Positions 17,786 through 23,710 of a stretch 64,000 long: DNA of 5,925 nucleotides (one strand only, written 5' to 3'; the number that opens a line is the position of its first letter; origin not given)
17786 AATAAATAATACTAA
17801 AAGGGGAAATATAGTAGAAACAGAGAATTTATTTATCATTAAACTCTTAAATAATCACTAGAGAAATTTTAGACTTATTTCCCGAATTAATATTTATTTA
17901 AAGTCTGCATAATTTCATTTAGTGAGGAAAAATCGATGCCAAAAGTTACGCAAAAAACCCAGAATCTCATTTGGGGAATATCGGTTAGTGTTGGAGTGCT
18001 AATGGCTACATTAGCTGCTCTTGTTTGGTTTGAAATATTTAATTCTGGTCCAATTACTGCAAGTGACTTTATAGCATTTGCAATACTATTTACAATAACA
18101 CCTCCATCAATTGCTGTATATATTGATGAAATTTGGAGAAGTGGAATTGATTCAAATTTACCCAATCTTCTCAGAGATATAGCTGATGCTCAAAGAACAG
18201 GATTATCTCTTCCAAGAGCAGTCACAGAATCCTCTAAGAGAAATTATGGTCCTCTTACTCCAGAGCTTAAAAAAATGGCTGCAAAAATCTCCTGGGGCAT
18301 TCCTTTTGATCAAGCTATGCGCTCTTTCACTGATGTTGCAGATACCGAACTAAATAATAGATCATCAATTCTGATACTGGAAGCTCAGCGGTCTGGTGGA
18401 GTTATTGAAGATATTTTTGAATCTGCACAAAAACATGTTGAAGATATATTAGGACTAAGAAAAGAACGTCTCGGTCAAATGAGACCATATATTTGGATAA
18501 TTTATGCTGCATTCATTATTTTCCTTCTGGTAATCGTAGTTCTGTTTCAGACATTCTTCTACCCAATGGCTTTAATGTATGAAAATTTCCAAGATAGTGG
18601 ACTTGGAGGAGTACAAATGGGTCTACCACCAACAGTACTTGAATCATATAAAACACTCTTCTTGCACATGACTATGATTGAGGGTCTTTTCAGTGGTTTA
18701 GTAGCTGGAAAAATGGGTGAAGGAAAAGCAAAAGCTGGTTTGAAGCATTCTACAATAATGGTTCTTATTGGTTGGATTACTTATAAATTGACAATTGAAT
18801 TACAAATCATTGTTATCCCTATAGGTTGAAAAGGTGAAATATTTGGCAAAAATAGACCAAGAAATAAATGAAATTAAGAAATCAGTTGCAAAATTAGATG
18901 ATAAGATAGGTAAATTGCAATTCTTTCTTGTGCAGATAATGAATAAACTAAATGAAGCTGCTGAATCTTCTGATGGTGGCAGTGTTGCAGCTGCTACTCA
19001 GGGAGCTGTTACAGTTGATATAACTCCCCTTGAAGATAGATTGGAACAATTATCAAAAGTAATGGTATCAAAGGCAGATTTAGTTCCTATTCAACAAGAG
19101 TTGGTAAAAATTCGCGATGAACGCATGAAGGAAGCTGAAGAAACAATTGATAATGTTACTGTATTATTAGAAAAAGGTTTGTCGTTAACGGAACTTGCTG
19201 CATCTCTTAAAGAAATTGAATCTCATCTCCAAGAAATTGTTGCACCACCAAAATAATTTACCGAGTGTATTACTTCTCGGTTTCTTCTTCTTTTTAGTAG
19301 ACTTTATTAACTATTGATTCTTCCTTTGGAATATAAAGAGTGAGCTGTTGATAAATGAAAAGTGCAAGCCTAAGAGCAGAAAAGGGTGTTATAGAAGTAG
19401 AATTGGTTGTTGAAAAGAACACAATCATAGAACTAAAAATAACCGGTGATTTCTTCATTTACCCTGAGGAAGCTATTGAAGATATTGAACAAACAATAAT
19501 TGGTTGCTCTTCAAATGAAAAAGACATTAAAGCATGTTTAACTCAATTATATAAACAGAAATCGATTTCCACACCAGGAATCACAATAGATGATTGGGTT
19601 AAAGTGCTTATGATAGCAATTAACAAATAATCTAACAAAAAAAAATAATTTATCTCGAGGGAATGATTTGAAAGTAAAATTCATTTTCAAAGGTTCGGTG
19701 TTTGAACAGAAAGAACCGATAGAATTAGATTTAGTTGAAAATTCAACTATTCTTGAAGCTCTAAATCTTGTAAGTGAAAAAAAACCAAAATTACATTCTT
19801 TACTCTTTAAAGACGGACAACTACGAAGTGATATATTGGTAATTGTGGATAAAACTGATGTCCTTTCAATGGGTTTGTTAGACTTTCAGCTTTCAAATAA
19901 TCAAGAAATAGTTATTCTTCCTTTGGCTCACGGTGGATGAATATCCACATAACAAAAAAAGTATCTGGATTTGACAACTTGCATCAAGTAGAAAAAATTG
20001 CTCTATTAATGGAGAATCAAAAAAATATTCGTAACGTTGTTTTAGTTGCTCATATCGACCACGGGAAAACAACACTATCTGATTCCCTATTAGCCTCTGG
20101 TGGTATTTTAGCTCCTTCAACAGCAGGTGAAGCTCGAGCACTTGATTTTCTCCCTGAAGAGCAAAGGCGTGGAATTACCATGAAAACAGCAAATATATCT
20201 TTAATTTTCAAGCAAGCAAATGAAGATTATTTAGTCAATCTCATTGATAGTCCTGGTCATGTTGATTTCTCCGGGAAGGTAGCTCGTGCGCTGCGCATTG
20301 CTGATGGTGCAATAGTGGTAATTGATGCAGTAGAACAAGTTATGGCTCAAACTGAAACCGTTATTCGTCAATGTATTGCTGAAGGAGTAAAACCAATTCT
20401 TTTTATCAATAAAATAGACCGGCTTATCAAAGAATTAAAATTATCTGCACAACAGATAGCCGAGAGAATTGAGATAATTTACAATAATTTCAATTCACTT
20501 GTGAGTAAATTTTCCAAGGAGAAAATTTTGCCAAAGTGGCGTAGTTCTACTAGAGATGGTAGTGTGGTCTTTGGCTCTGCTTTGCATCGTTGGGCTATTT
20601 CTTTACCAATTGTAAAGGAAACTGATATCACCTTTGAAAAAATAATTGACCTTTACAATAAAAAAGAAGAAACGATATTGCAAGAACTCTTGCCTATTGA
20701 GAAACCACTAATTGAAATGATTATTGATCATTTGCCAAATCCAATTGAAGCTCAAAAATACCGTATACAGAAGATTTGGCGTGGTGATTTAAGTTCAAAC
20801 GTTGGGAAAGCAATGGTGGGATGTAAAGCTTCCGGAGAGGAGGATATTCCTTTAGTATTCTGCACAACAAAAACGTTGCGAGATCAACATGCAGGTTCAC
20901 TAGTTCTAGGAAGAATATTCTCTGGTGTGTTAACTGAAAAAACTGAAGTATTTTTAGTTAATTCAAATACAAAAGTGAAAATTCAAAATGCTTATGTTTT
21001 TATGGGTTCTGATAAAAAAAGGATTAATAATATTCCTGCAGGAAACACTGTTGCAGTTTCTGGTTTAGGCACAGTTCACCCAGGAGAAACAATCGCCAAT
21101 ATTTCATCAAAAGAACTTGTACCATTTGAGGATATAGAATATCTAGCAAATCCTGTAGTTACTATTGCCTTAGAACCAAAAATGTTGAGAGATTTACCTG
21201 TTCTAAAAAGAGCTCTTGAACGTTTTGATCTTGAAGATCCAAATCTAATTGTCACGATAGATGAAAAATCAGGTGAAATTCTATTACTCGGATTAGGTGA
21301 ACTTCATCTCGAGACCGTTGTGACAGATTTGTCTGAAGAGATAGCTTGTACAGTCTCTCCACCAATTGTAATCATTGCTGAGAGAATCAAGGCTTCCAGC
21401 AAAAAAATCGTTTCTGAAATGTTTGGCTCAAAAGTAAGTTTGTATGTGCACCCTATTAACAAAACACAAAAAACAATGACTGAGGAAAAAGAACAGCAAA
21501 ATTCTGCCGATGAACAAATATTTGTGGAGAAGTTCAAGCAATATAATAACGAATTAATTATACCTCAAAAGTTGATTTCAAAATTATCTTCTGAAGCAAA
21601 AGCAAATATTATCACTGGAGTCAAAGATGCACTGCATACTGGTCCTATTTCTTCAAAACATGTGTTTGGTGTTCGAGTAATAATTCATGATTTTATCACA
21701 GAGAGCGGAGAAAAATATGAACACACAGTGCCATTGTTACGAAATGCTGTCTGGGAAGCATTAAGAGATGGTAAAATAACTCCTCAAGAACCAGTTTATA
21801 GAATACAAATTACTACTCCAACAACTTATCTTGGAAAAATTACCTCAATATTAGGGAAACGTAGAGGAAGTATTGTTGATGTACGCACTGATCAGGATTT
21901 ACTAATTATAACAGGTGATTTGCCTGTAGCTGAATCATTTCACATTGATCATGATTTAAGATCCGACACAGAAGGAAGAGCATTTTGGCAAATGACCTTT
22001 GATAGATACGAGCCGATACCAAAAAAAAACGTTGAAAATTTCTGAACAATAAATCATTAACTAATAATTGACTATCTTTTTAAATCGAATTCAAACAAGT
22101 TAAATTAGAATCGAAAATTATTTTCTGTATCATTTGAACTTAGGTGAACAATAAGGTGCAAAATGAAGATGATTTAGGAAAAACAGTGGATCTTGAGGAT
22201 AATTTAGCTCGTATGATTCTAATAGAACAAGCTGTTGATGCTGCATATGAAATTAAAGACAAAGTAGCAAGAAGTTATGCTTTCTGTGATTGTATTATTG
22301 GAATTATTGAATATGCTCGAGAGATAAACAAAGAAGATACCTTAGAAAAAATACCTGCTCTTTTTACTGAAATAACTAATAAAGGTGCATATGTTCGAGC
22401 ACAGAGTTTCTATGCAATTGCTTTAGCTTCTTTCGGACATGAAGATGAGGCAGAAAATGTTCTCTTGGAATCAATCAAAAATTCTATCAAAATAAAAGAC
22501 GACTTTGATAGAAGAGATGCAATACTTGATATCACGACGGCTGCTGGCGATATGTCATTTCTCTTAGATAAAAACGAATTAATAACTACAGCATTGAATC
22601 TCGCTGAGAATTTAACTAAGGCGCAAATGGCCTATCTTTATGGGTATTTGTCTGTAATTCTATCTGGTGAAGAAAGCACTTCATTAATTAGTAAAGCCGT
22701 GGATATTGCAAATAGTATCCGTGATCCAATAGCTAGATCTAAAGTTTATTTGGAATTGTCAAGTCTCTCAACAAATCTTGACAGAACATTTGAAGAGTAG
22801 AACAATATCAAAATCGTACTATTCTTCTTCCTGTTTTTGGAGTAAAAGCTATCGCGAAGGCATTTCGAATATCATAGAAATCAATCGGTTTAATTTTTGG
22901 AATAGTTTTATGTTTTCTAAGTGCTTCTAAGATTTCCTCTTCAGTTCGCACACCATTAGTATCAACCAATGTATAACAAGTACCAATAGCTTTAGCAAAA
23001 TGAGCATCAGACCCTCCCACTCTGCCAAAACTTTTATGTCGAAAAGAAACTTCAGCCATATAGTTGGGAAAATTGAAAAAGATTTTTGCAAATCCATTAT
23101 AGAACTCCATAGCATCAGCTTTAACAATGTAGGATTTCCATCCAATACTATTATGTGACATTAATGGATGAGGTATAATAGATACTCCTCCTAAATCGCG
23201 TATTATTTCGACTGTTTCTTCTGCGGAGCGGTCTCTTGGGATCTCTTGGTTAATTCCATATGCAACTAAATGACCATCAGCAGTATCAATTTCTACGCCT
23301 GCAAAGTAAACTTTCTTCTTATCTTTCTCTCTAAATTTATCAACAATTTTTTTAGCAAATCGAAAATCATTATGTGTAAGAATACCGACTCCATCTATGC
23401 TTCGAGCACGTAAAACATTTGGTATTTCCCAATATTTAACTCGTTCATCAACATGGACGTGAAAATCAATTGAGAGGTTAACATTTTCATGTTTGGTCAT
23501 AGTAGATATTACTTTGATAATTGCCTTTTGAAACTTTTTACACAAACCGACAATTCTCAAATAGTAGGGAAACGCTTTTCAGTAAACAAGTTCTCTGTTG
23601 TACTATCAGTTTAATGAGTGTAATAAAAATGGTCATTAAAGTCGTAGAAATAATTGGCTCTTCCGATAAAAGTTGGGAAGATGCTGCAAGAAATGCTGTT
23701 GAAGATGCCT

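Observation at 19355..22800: LplB - Urm1-like - EF-2 paralog - helical repeat gene cluster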

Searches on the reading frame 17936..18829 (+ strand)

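Call 3: search_protein_families(library=pfam, proteins=[window:17936-18829:+], max_evalue=0.01)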
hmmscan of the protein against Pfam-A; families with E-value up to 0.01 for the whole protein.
window:17936-18829:+ (297 aa): 1 family
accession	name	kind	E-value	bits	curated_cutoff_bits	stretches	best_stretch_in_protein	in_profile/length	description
PF00482.28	T2SSF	-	2.8e-17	63.3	25.2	1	79-203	2-123/125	Type II secretion system (T2SS), protein F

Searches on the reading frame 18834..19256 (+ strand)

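Call 3: search_protein_families(library=pfam, proteins=[window:18834-19256:+], max_evalue=0.01)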
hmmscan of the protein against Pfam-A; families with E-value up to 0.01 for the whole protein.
window:18834-19256:+ (140 aa): 2 families
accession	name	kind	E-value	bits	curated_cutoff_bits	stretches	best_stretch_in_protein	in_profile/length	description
PF04102.17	SlyX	-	0.00047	21.2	30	0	4-50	12-58/67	SlyX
PF08702.15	Fib_alpha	-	0.0023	18.6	29.9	0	2-106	28-126/143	Fibrinogen alpha/beta chain family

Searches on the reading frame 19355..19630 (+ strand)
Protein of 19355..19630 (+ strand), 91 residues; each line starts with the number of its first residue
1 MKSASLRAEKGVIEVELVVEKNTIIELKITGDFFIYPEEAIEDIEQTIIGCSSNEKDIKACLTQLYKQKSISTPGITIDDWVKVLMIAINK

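Call 3: search_protein_families(library=pfam, proteins=[window:19355-19630:+], max_evalue=0.01)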
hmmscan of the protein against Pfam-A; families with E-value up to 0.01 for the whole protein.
window:19355-19630:+ (91 aa): 1 family
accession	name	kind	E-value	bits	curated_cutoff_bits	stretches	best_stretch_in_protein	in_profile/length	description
PF10437.14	Lip_prot_lig_C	-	2e-13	50.5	24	1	5-84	9-84/85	Bacterial lipoate protein ligase C-terminus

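Call 4: search_protein_families(library=ncbifam, proteins=[window:19355-19630:+], max_evalue=0.01)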
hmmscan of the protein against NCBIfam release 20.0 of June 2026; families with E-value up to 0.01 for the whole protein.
window:19355-19630:+ (91 aa): 4 families
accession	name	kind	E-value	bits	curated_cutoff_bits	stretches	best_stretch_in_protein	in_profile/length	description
NF053749.1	LplB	equivalog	9.2e-16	57.8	65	1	7-88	4-85/86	lipoate-protein ligase small subunit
TIGR00545.2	lipoyltrans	equivalog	2.3e-09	36.7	280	1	5-85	251-327/328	lipoate--protein ligase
NF053751.1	LplAB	exception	7e-07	28.5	550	1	12-63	11-64/348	lipoate-protein ligase LplAB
NF053790.1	LplA_LipA_fuse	exception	0.00012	20.8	800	1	9-84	251-323/606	bifunctional lipoate--protein ligase/lipoyl synthase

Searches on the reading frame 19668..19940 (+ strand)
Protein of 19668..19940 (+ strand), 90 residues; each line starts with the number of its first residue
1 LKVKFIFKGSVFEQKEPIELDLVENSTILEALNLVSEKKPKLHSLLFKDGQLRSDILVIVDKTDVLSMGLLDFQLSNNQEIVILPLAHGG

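Call 3: search_protein_families(library=pfam, proteins=[window:19668-19940:+], max_evalue=0.01)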
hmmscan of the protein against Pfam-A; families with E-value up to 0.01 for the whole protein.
window:19668-19940:+ (90 aa): 2 families
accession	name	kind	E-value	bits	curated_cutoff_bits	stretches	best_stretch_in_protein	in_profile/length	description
PF02597.26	ThiS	-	0.0001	23.2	22.5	1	18-90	14-76/76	ThiS family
PF09138.17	Urm1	-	0.00035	21.3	21.8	1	31-90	36-96/96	Urm1 (Ubiquitin related modifier)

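Call 4: search_protein_families(library=ncbifam, proteins=[window:19668-19940:+], max_evalue=0.01)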
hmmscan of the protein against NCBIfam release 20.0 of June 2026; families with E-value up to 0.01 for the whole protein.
window:19668-19940:+ (90 aa): 3 families
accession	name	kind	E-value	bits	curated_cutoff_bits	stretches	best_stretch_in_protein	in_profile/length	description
NF041918.1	SAMP1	equivalog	1.7e-07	31.6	60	1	15-90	15-91/91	ubiquitin-like small modifier protein 1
NF053661.1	Urm1_like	equivalog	1.4e-06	28.4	70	1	4-90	1-79/79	Urm1-like protein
TIGR01687.1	moaD_arch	subfamily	0.00019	21.9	49.5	1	13-90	13-88/88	MoaD family protein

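Call 43: find_homologous_proteins(query=window:19668-19937:+, max_evalue=0.001)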
Query window:19668-19937:+ (90 aa): 12 proteins with E <= 0.001 among 12 candidates. Only proteins of 49 to 158 residues were searched: fused or split forms outside these lengths cannot appear, so this answer is no evidence that the protein stands alone or is whole; lengths 'longer' or 'shorter' looks for them.
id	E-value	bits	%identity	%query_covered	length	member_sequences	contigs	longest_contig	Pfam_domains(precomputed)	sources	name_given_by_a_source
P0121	8.4e-49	181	100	100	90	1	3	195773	-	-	-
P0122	1.8e-43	164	91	100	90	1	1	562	-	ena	-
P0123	3.4e-42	160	91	100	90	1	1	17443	-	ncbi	ncbi:MAG: MoaD/ThiS family protein [Candidatus Heimdallarchaeota archaeon]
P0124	4.2e-42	159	91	100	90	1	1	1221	-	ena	-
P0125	7.3e-42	159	90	100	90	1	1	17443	-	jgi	-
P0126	5.2e-41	156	87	100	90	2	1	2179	PF02597.27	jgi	-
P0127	1.8e-40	154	88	100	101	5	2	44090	-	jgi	-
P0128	4.3e-35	137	76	100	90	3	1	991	-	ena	-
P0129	9.6e-35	136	73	100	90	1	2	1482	-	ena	-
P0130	4.8e-32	127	71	100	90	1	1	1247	PF09138.18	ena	-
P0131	1.5e-28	116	64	100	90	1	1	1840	-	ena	-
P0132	5.5e-19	86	80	62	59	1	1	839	-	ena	-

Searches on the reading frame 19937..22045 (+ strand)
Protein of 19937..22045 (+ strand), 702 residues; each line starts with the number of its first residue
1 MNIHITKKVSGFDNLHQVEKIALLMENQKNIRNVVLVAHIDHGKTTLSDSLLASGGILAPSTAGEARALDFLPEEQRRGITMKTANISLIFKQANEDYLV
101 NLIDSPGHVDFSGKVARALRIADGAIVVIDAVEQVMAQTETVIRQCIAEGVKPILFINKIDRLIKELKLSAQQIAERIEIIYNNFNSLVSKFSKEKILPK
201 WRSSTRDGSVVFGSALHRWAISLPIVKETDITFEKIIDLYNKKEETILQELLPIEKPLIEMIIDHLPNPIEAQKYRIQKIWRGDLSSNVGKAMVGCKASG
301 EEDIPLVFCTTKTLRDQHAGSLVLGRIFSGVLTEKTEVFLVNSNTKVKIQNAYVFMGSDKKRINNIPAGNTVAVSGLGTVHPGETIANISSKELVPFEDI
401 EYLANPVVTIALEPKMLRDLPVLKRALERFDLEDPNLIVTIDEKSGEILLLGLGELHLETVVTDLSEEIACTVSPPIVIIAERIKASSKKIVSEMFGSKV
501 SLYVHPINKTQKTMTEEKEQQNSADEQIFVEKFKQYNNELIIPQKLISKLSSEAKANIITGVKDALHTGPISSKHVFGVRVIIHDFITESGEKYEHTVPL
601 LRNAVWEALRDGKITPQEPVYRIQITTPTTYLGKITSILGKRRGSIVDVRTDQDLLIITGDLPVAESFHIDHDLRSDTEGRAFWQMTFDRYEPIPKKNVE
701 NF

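Call 3: search_protein_families(library=pfam, proteins=[window:19937-22045:+], max_evalue=0.01)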
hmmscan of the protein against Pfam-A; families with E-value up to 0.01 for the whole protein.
window:19937-22045:+ (702 aa): 5 families
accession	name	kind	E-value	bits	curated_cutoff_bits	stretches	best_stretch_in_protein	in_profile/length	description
PF00009.33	GTP_EFTU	-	4.5e-54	183.3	26.5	1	29-267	1-187/188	Elongation factor Tu GTP binding domain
PF00679.30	EFG_C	-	3.5e-22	78.7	27.9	1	617-699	3-86/89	Elongation factor G C-terminus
PF14492.12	EFG_III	-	2.5e-15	56.7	27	1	404-473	2-71/75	Elongation Factor G, domain III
PF22042.2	EF-G_D2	-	4.6e-11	43.1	27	1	313-387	9-82/84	Elongation factor G domain 2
PF03144.31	GTP_EFTU_D2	-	1.4e-09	38.6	30.3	1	320-387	1-73/73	Elongation factor Tu domain 2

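Call 4: search_protein_families(library=ncbifam, proteins=[window:19937-22045:+], max_evalue=0.01)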
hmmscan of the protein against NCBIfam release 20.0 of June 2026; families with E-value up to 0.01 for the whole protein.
window:19937-22045:+ (702 aa): 36 families (the best 25 are shown)
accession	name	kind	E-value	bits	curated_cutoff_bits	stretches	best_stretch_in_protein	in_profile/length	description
TIGR00490.1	aEF-2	equivalog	7e-180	599.6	738.45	1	17-700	5-705/720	elongation factor EF-2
NF009381.0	PRK12740.1-5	subfamily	4.6e-78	263.3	583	3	257-489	267-487/692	elongation factor G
TIGR00484.1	EF-G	equivalog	1.3e-76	258.3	659.4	2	258-700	270-683/691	elongation factor G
NF009891.0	PRK13351.1-1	equivalog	5.4e-58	197.1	597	3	257-485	252-473/681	elongation factor G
TIGR01394.1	TypA_BipA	equivalog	7.4e-58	196.2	757.3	3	31-221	1-169/594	translational GTPase TypA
NF009379.0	PRK12740.1-3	equivalog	4.5e-51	174.2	513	3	306-489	292-469/674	elongation factor G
NF012153.1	tet_protect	equivalog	2e-49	168.4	775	3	33-163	2-130/614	tetracycline resistance ribosomal protection protein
NF009377.1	PRK12740.1-1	equivalog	1.2e-48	166.1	890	3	25-164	7-144/700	elongation factor G-like protein EF-G2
TIGR01393.1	lepA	equivalog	8.9e-48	163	533.9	3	29-182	1-154/595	translation elongation factor 4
NF058620.1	EFG2_Bacteroid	exception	2.5e-47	161.7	1000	2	298-697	293-702/717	elongation factor G2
NF033148.1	tet_protect_M_W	exception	1.4e-37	129.4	1100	2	30-178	2-148/639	TetM/TetW/TetO/TetS family tetracycline resistance ribosomal protection protein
NF009892.0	PRK13351.1-3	equivalog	1.3e-36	126.3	640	2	30-166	2-141/623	elongation factor G-like protein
NF007583.0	PRK10218.1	equivalog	2.9e-33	114.7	1260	1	29-163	3-133/607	ribosome-dependent GTPase TypA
NF001964.0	PRK00741.1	equivalog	3e-33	115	473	2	28-167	9-150/529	peptide chain release factor 3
NF000120.3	47473_otr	exception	4.8e-31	108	900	1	33-163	4-132/608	tetracycline resistance ribosomal protection protein Otr(A)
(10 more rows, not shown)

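Call 21: find_homologous_proteins(query=window:19937-22045:+, max_evalue=1e-50)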
Query window:19937-22045:+ (702 aa): 7511 proteins with E <= 1e-50 among 8000 candidates; the best 120 are listed. Only proteins of 386 to 1229 residues were searched: fused or split forms outside these lengths cannot appear, so this answer is no evidence that the protein stands alone or is whole; lengths 'longer' or 'shorter' looks for them.
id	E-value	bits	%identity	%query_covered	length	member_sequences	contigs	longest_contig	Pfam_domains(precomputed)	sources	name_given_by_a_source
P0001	0.0e+0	1534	100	100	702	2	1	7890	PF00679.31,PF14492.13,PF00009.34,PF03144.32,PF22042.3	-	-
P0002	0.0e+0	1403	91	100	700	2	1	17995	PF00679.31,PF14492.13,PF00009.34,PF03144.32,PF22042.3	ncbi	-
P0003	0.0e+0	1370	91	98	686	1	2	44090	PF00679.31,PF14492.13,PF00009.34,PF03144.32,PF22042.3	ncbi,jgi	ncbi:MAG: GTP-binding protein [Candidatus Heimdallarchaeota archaeon]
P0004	0.0e+0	1356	90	98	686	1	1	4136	PF00679.31,PF14492.13,PF00009.34,PF03144.32,PF22042.3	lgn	-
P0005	0.0e+0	1347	90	97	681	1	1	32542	PF00679.31,PF14492.13,PF00009.34,PF03144.32,PF22042.3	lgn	-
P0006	0.0e+0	1342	89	98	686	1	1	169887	PF00679.31,PF14492.13,PF00009.34,PF03144.32,PF22042.3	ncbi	-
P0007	0.0e+0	1337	89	98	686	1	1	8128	PF00679.31,PF14492.13,PF00009.34,PF03144.32,PF22042.3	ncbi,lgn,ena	-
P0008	0.0e+0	1257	83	98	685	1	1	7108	PF00679.31,PF14492.13,PF00009.34,PF03144.32,PF22042.3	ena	-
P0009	0.0e+0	1072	70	98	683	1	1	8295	PF00679.31,PF14492.13,PF00009.34,PF03144.32,PF22042.3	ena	-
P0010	0.0e+0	1064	70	97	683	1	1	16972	PF00679.31,PF14492.13,PF00009.34,PF03144.32,PF22042.3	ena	-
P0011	0.0e+0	1059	70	97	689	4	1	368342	PF00679.31,PF14492.13,PF00009.34,PF03144.32,PF22042.3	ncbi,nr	ncbi:MAG: GTP-binding protein [Candidatus Heimdallarchaeota archaeon]|nr:GTP-binding protein [Candid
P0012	0.0e+0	1040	69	98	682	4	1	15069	PF00679.31,PF14492.13,PF00009.34,PF03144.32,PF22042.3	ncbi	-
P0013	0.0e+0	1039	69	98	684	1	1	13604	PF00679.31,PF14492.13,PF00009.34,PF03144.32,PF22042.3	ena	-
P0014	0.0e+0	1036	68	98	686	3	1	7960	PF00679.31,PF14492.13,PF00009.34,PF03144.32,PF22042.3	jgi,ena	-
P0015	0.0e+0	1035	69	98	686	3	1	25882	PF00679.31,PF14492.13,PF00009.34,PF03144.32,PF22042.3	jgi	-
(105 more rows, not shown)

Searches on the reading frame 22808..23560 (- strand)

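Call 3: search_protein_families(library=pfam, proteins=[window:22808-23560:-], max_evalue=0.01)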
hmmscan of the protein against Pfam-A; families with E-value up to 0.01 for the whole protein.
window:22808-23560:- (250 aa): 1 family
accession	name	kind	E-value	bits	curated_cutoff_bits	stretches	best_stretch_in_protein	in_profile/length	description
PF13263.12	PHP_C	-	6e-13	48.5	21.3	1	166-219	4-56/56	PHP-associated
